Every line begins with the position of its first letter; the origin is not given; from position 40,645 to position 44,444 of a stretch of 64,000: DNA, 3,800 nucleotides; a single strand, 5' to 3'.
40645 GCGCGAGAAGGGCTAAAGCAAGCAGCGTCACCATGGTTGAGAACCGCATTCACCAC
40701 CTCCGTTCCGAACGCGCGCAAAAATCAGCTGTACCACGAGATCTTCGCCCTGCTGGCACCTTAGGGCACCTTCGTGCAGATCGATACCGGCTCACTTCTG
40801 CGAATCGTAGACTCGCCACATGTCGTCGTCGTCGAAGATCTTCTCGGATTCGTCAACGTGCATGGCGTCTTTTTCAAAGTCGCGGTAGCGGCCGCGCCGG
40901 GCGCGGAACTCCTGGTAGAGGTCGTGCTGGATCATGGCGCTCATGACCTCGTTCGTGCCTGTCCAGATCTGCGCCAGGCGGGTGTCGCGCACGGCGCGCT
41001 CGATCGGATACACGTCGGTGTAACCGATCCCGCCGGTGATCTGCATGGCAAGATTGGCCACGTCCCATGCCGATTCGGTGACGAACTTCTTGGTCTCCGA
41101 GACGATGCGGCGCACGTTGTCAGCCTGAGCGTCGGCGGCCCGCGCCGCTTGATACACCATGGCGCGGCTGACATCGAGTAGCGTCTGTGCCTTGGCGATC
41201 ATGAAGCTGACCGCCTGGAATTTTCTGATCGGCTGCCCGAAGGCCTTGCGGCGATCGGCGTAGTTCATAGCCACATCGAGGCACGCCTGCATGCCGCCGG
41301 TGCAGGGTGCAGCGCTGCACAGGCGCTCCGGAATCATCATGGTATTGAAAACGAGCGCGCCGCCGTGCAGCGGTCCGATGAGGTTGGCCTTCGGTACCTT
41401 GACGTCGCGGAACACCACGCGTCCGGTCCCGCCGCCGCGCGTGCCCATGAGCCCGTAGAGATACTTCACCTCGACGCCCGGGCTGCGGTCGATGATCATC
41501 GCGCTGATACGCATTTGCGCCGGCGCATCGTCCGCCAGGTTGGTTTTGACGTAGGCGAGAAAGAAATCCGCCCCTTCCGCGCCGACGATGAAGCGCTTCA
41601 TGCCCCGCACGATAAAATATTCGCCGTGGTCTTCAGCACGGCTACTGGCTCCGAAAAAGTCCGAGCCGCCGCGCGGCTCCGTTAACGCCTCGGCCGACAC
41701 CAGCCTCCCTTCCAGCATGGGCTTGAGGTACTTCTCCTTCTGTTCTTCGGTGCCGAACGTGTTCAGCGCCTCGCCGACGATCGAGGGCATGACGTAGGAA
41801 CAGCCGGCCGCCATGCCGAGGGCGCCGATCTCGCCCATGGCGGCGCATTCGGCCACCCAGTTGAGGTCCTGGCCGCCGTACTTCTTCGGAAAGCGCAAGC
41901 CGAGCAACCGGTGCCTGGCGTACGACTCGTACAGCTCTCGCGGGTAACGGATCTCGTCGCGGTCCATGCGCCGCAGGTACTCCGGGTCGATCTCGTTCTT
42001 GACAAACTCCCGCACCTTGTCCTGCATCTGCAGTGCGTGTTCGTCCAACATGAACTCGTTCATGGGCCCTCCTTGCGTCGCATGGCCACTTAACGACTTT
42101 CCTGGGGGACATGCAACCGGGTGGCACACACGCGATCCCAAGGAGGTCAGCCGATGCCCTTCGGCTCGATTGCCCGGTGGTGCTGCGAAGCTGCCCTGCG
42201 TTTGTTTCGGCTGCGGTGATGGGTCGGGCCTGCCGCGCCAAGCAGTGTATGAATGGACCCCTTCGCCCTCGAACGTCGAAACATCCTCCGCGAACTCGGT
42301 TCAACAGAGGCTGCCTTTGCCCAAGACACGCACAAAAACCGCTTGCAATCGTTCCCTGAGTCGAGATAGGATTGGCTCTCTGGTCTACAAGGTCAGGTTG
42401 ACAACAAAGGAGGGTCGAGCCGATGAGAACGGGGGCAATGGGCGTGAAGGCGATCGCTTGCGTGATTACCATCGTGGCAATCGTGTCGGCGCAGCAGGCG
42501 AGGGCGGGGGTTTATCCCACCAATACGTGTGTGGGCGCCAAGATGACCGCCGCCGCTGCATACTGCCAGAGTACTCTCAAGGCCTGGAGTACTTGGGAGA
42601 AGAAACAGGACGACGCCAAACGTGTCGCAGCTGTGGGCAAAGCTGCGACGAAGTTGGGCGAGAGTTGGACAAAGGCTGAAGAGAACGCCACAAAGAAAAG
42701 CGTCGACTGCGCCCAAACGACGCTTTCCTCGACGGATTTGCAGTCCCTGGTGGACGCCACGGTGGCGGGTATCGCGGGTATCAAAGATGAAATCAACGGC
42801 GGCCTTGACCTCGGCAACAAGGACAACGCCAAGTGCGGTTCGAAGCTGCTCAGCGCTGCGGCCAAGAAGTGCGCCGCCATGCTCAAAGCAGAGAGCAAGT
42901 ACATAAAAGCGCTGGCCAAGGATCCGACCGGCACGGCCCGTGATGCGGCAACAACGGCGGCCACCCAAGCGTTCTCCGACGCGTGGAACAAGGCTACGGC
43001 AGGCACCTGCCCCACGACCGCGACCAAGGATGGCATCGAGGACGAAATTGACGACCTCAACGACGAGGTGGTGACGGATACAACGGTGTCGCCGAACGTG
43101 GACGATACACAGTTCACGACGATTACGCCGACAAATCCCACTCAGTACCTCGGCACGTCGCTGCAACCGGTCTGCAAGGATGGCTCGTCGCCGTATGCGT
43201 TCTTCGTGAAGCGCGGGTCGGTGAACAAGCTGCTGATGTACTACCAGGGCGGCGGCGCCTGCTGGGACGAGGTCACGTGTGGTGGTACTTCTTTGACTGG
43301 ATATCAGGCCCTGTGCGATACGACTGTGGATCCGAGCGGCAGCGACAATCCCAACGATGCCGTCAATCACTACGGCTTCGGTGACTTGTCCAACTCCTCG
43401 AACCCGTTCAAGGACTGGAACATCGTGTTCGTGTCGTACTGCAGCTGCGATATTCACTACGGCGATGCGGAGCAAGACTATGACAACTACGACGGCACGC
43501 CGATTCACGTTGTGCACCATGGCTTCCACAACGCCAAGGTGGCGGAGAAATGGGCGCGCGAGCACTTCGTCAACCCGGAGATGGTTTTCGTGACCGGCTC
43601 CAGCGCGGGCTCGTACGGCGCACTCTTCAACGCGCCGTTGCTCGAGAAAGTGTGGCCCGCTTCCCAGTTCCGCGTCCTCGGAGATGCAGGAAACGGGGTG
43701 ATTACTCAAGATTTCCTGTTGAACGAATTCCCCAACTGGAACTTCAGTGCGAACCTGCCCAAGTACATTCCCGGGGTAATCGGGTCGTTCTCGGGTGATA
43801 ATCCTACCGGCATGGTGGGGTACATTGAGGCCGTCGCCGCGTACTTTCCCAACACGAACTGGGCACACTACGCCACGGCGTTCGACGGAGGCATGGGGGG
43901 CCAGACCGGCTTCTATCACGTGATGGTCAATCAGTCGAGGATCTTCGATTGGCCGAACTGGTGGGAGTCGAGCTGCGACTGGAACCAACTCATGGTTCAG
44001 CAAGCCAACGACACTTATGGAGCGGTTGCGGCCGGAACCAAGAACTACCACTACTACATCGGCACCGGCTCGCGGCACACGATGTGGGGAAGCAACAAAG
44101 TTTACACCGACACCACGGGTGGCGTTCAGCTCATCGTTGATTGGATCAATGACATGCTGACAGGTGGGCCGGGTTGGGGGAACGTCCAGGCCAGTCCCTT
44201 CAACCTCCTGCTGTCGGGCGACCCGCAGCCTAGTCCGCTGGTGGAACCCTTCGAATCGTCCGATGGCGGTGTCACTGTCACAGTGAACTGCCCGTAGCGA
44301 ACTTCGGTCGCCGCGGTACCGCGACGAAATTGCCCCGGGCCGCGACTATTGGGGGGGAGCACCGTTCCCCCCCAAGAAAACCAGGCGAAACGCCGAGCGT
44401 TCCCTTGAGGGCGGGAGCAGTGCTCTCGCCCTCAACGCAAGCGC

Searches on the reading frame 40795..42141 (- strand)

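Call 29: search_protein_families(library=pfam, proteins=[window:40795-42141:-], max_evalue=0.01)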
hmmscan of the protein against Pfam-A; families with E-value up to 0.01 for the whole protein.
window:40795-42141:- (449 aa): 5 families
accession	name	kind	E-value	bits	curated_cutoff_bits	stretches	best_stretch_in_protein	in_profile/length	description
PF00441.29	Acyl-CoA_dh_1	-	2.6e-38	131.9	22.4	1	261-406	3-147/150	Acyl-CoA dehydrogenase, C-terminal domain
PF02771.21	Acyl-CoA_dh_N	-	6.4e-26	91.4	22.9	1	34-145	2-112/113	Acyl-CoA dehydrogenase, N-terminal domain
PF08028.16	Acyl-CoA_dh_2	-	6.8e-16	59.2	22.7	1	274-397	1-133/134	Acyl-CoA dehydrogenase, C-terminal domain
PF02770.24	Acyl-CoA_dh_M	-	1.4e-14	54.5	33.3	1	151-247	2-97/97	Acyl-CoA dehydrogenase, middle domain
PF22924.1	ACOX_C_alpha1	-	4.7e-05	23.7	27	1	305-403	62-163/169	Acyl-CoA oxidase, C-alpha1 domain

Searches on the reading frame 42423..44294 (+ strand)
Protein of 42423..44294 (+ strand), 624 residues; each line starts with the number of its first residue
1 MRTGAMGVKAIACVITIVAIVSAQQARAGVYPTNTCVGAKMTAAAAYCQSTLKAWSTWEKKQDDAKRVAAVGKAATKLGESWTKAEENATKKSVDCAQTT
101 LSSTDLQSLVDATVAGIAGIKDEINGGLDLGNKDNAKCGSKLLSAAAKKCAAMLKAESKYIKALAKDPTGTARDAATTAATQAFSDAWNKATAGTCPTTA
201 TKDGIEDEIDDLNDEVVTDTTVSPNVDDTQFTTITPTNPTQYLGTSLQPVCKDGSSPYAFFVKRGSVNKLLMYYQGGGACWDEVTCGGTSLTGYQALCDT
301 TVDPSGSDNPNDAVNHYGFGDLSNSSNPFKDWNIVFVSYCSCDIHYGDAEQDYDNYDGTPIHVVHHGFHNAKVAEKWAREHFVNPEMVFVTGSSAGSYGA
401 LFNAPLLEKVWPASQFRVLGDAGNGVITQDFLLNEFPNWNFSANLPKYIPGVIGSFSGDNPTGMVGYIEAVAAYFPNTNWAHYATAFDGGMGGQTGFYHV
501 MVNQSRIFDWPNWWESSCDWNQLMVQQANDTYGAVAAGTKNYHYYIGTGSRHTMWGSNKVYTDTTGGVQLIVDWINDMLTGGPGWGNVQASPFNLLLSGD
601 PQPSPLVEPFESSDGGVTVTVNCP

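Call 29: search_protein_families(library=pfam, proteins=[window:42423-44294:+], max_evalue=0.01)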
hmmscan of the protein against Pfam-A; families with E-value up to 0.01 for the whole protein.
window:42423-44294:+ (624 aa): 1 family
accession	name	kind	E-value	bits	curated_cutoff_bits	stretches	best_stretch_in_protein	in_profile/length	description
PF03283.19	PAE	-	7.2e-17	62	26.6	1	249-436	22-199/355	Pectinacetylesterase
